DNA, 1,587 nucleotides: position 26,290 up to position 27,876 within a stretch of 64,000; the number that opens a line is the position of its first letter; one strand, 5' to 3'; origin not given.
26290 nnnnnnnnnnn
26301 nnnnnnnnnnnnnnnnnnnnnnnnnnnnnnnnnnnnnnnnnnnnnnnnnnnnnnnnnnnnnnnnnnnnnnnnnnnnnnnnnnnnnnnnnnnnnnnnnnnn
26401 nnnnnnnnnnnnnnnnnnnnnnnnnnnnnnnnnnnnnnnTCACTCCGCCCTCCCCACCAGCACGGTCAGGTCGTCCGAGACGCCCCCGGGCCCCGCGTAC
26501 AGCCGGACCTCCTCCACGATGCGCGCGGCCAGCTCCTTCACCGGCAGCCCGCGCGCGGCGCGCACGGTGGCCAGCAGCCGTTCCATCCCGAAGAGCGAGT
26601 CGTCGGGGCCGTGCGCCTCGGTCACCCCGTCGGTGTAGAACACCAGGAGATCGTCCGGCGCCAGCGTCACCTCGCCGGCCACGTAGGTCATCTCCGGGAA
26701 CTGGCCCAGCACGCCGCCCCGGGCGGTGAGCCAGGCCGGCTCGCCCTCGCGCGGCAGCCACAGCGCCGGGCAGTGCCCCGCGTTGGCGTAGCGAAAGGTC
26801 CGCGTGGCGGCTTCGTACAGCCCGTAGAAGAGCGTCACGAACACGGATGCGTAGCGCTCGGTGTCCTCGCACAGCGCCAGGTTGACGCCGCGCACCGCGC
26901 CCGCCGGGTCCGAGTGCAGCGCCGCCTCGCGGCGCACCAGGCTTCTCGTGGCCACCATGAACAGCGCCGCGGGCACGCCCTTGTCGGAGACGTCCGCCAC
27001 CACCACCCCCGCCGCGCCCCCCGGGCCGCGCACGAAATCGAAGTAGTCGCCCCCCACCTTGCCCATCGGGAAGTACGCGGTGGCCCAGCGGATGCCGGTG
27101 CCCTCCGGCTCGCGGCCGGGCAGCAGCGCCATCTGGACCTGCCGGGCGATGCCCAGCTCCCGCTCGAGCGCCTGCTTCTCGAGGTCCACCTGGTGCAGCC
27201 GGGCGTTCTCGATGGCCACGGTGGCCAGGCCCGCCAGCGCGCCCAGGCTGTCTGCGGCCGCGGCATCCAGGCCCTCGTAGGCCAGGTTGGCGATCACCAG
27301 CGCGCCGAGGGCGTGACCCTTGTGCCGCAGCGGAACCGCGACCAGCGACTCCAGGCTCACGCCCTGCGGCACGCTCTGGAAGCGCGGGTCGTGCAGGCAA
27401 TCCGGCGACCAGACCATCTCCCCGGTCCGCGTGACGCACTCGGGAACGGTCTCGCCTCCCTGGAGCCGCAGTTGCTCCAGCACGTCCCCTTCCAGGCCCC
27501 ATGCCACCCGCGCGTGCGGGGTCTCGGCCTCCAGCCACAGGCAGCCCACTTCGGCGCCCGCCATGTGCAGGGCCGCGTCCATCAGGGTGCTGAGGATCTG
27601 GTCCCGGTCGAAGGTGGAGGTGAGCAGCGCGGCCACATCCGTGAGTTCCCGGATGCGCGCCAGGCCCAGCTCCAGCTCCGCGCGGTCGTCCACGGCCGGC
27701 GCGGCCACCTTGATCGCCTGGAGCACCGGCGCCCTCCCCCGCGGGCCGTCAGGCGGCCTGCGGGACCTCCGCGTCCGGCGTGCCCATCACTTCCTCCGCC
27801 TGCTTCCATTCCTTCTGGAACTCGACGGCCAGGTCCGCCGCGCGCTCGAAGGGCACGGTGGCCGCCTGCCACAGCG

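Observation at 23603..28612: Partner-switching module (GAF-PP2C / RsbW-like kinase / RsbV-like STAS) with a 672-aa HEAT-repeat protein and an HDOD protein, inserted directly after flgM inside a flagellar supercluster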

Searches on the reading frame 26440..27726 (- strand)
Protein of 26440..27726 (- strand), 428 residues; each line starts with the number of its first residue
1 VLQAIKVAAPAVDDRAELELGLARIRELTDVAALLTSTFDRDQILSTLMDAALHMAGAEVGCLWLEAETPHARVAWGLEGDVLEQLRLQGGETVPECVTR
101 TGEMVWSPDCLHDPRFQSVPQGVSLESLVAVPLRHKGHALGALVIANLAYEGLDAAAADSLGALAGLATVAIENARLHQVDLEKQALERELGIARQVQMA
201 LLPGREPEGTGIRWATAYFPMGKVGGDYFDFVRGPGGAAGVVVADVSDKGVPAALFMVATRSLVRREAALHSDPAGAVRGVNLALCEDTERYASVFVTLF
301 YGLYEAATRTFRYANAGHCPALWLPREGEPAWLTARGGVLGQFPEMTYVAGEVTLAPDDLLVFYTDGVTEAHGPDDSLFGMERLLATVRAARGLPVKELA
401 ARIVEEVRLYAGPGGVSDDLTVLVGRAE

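Call 3: search_protein_families(library=pfam, proteins=[window:26440-27726:-], max_evalue=0.01)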
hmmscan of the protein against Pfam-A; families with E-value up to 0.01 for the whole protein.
window:26440-27726:- (428 aa): 4 families
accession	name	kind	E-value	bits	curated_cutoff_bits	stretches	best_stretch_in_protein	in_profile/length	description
PF07228.17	SpoIIE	-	2.5e-47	161.8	25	1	236-426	2-190/192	Stage II sporulation protein E (SpoIIE)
PF13185.12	GAF_2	-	1.8e-14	54.5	28.6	1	40-173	3-136/136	GAF domain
PF01590.32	GAF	-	1.3e-10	42.3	22.4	1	40-172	1-133/133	GAF domain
PF13492.12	GAF_3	-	6.1e-05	23.9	27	1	42-174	3-129/129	GAF domain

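Call 11: find_homologous_proteins(query=window:26440-27726:-, max_evalue=1e-10)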
Query window:26440-27726:- (428 aa): 2480 proteins with E <= 1e-10 among 8000 candidates; the best 120 are listed.
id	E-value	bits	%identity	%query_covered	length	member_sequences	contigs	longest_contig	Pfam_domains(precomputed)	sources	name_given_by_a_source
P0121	4.3e-279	943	100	100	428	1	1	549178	PF13185.13,PF01590.33,PF07228.18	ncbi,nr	ncbi:MAG: SpoIIE family protein phosphatase [Candidatus Eisenbacteria bacterium]|nr:SpoIIE family pr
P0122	3.3e-189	647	71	97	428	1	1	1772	PF13185.13,PF01590.33,PF13492.13,PF07228.18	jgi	jgi:serine phosphatase RsbU (regulator of sigma subunit)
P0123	3.1e-164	565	63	97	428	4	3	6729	PF13185.13,PF01590.33,PF13492.13,PF07228.18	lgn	-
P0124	7.6e-164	564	63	98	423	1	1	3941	PF13185.13,PF01590.33,PF13492.13,PF07228.18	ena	-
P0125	3.9e-163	561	63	99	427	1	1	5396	PF13185.13,PF01590.33,PF13492.13,PF07228.18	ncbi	-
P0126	1.4e-160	553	63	96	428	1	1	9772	PF13185.13,PF01590.33,PF13492.13,PF07228.18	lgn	-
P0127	1.5e-110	388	75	58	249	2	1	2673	PF07228.18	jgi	-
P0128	1.1e-76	277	38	95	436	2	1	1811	PF13185.13,PF01590.33,PF07228.18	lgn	-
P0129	1.0e-75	274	37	97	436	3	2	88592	PF13185.13,PF01590.33,PF07228.18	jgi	jgi:phosphoserine phosphatase RsbU/P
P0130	3.7e-75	272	36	95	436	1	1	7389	PF13185.13,PF01590.33,PF07228.18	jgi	jgi:sigma-B regulation protein RsbU (phosphoserine phosphatase)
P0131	1.2e-67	247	38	94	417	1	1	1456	PF13185.13,PF01590.33,PF13492.13,PF07228.18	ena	-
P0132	1.6e-66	243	36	93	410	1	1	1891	PF13185.13,PF01590.33,PF13492.13,PF07228.18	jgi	jgi:sigma-B regulation protein RsbU (phosphoserine phosphatase)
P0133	2.1e-66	243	37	95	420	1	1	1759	PF13185.13,PF01590.33,PF13492.13,PF07228.18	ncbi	-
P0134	2.2e-66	243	37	97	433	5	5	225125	PF13185.13,PF01590.33,PF13492.13,PF07228.18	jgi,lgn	jgi:sigma-B regulation protein RsbU (phosphoserine phosphatase)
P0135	3.6e-66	242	36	94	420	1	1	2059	PF13185.13,PF01590.33,PF13492.13,PF07228.18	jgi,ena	-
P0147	2.2e-64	236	36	96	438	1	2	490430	PF13185.13,PF01590.33,PF13492.13,PF07228.18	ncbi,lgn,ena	-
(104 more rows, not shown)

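Call 12: find_encoding_contigs(protein=P0129, flank=8000, max_places=2)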
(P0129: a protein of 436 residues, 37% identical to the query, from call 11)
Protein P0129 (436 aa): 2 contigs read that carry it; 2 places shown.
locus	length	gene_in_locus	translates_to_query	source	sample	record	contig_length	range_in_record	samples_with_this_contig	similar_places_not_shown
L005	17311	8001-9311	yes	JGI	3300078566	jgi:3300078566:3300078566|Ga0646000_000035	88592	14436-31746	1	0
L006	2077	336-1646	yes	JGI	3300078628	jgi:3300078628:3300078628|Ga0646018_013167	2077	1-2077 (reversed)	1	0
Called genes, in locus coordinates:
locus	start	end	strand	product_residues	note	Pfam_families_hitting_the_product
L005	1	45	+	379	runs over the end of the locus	PF04055:Radical_SAM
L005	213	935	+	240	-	-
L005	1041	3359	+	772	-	PF01564:Spermine_synth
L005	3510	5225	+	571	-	PF00595:PDZ, PF13180:PDZ_2, PF17820:PDZ_6, PF03572:Peptidase_S41, PF28547:CHD_PDZ-protease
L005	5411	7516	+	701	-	PF07719:TPR_2 (faint), PF13414:TPR_11 (faint), PF13432:TPR_16 (faint), PF14559:TPR_19 (faint), PF23914:TPR_CcmH_CycH (faint), PF13424:TPR_12 (faint), PF13431:TPR_17 (faint), PF00515:TPR_1 (faint), +1 more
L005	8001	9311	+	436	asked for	PF01590:GAF, PF13185:GAF_2, PF07228:SpoIIE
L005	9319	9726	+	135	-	PF13581:HATPase_c_2, PF02518:HATPase_c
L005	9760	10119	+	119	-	PF01740:STAS, PF13466:STAS_2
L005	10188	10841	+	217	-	PF00072:Response_reg, PF09851:SHOCT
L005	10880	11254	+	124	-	-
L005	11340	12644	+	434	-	PF00989:PAS, PF13188:PAS_8 (weak), PF08448:PAS_4, PF13426:PAS_9, PF00512:HisKA, PF02518:HATPase_c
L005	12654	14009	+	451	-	PF00072:Response_reg, PF00158:Sigma54_activat, PF14532:Sigma54_activ_2, PF07728:AAA_5 (weak), PF25601:AAA_lid_14, PF02954:HTH_8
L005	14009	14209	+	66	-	-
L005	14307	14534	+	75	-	-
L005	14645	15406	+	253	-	PF20560:MotA_N (weak), PF01618:MotA_ExbB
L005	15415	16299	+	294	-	PF13677:MotB_plug, PF00691:OmpA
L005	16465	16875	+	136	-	PF00460:Flg_bb_rod (weak)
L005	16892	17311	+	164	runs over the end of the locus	PF00460:Flg_bb_rod, PF06429:Flg_bbr_C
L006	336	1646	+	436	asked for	PF01590:GAF, PF13185:GAF_2, PF07228:SpoIIE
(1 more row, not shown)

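Call 13: find_encoding_contigs(protein=P0134, flank=8000, max_places=2)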
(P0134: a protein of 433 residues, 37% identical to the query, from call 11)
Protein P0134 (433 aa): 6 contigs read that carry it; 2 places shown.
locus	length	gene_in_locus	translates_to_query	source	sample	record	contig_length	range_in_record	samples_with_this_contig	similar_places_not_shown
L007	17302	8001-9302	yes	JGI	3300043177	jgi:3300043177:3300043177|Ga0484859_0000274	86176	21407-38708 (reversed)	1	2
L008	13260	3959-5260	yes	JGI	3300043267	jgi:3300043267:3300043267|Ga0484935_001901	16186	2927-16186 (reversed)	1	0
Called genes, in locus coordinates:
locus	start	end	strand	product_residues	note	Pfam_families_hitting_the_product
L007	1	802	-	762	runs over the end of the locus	-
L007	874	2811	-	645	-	PF08281:Sigma70_r4_2 (weak)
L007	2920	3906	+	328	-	PF00005:ABC_tran, PF13304:AAA_21, PF13732:DrrA1-3_C (weak)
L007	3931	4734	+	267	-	PF01061:ABC2_membrane, PF12679:ABC2_membrane_2, PF12698:ABC2_membrane_3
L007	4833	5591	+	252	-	PF17957:Big_7 (weak)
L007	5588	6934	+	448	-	PF07676:PD40 (faint), PF26549:Tricorn_N, PF26550:Tricorn_2nd (faint)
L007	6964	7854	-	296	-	PF00581:Rhodanese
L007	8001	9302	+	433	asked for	PF01590:GAF, PF13185:GAF_2, PF13492:GAF_3, PF07228:SpoIIE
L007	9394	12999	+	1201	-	-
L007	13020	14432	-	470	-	PF03065:Glyco_hydro_57, PF12055:DUF3536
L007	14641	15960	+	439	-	PF08327:AHSA1, PF10604:Polyketide_cyc2 (faint), PF13180:PDZ_2, PF00595:PDZ (weak), PF17820:PDZ_6 (weak), PF12867:DinB_2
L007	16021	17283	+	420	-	PF00483:NTP_transferase, PF12804:NTP_transf_3 (weak), PF07959:Fucose_pyrophosphorylase (faint), PF00132:Hexapep (faint), PF24894:Hexapep_GlmU, PF25084:LbH_EIF2B, PF25087:GMPPB_C, PF25247:LbH_GLGC (faint)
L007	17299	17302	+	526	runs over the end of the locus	PF02446:Glyco_hydro_77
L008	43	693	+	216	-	PF12679:ABC2_membrane_2, PF12730:ABC2_membrane_4 (weak), PF12698:ABC2_membrane_3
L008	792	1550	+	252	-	PF17957:Big_7 (weak)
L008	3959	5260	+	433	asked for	PF01590:GAF, PF13185:GAF_2, PF13492:GAF_3, PF07228:SpoIIE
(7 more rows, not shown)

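Call 14: find_encoding_contigs(protein=P0147, flank=8000, max_places=2)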
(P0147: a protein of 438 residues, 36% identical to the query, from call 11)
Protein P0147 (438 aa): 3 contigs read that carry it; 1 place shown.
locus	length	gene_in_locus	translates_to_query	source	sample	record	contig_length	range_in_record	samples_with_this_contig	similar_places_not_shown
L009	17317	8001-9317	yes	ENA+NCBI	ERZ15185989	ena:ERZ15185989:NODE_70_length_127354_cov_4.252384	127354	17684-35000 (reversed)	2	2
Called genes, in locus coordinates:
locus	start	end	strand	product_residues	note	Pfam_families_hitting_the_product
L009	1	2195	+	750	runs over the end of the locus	PF02092:tRNA_synt_2f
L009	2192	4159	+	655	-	-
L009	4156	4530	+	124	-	PF02537:CRCB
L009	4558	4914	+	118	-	PF02641:DUF190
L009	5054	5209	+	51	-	-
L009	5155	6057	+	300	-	PF01479:S4, PF00849:PseudoU_synth_2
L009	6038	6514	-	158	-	PF02577:BFN_dom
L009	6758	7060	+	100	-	-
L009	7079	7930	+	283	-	PF08668:HDOD, PF01966:HD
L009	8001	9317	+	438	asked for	PF01590:GAF, PF13185:GAF_2, PF13492:GAF_3, PF07228:SpoIIE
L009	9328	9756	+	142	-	PF13581:HATPase_c_2, PF02518:HATPase_c (weak)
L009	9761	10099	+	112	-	PF01740:STAS, PF13466:STAS_2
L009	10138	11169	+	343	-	-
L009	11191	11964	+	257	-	PF00512:HisKA, PF02518:HATPase_c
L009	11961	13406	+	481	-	PF00072:Response_reg, PF00158:Sigma54_activat, PF14532:Sigma54_activ_2, PF00004:AAA (faint), PF07728:AAA_5 (weak), PF25601:AAA_lid_14, PF02954:HTH_8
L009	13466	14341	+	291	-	PF16881:LIAS_N, PF04055:Radical_SAM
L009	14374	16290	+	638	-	PF13289:SIR2_2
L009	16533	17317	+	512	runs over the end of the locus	-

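Call 24: find_related_loci(query=A1, collection=genome_contigs, flank=10000)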
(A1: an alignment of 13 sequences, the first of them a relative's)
Query A1 (428 aa) in genome_contigs; peptide patterns used: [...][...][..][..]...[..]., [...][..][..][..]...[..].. (x = any residue, [..] = any of these).
600 stretches matched a pattern (row limit reached: there are more); 588 encode a relative of the query (tblastn E <= 1e-3); the best 80 are kept; 80 distinct loci.
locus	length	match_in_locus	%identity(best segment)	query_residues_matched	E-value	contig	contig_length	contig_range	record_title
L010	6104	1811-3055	37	17-428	2e-82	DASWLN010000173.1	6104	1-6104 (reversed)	MAG TPA_asm: Candidatus Zixiibacteriota bacterium isolate SMAG_U2949 k141_230659, whole genome shotgun sequence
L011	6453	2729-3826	36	17-384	4e-66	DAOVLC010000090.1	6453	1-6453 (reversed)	MAG TPA_asm: Candidatus Zixiibacteriota bacterium isolate CSMAG_1435 CSMAG_1435_k141_179649_length_6453_cov_10.0000, who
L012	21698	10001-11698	34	9-424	7e-65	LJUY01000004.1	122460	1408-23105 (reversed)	MAG: candidate division Zixibacteria bacterium SM23_81 WORSMTZ_55, whole genome shotgun sequence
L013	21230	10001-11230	37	24-426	1e-64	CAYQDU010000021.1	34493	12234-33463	MAG TPA_asm: uncultured Anaerolinea sp. isolate binchicken_co20_395 genome assembly, contig: NODE_2704_length_34493_cov_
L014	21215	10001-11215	35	28-426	2e-63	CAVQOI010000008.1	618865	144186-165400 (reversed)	MAG: uncultured Chloroflexia bacterium isolate MFD09964.bin.1.234 genome assembly, contig: contig_3655, whole genome sho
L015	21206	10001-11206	33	28-427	3e-62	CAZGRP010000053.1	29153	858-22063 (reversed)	MAG TPA_asm: uncultured Cytophagia bacterium isolate SRP216583_co2_59 genome assembly, contig: NODE_958_length_29153_cov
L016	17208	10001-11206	36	28-426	6e-60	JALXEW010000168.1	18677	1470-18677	MAG: Ardenticatenia bacterium isolate T2_metabat2_scaf2bin.447 T2_NODE_2713_length_18677_cov_1.743989, whole genome shot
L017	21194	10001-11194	34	28-428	1e-59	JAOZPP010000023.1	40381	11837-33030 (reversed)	MAG: bacterium isolate GMC4.metabat2.244 GMC4_526_length_40381_cov_21.747781, whole genome shotgun sequence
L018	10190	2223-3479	32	12-423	3e-59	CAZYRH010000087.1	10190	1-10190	MAG TPA_asm: uncultured Ignavibacteriales bacterium isolate binchicken_co100_268 genome assembly, contig: NODE_10591_len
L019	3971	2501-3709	37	28-426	2e-59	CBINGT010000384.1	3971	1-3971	MAG TPA_asm: uncultured Anaerolineae bacterium isolate SRR16817034_concoct_75 genome assembly, contig: ERZ27393559.10736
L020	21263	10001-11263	32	10-424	7e-59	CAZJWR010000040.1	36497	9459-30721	MAG TPA_asm: uncultured Ignavibacteriales bacterium isolate SRP214966_co4_518 genome assembly, contig: NODE_746_length_3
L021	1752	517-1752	35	17-427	3e-60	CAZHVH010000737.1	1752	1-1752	MAG TPA_asm: uncultured bacterium isolate binchicken_co6_520 genome assembly, contig: NODE_103845_length_1752_cov_13.825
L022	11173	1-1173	35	40-426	5e-58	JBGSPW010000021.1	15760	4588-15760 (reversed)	MAG: Thermoflexales bacterium isolate JTS-AC314 k141_3279041, whole genome shotgun sequence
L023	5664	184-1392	35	28-426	3e-57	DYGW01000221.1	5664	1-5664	MAG TPA_asm: Thermoflexus sp. isolate BE2012_66_11 Afr_mines_BE2012_5117_length_5664_cov_4_334997, whole genome shotgun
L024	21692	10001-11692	31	28-424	1e-56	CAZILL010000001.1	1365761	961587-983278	MAG TPA_asm: uncultured Ignavibacteriales bacterium isolate SRP302447_co3_184 genome assembly, contig: NODE_3_length_136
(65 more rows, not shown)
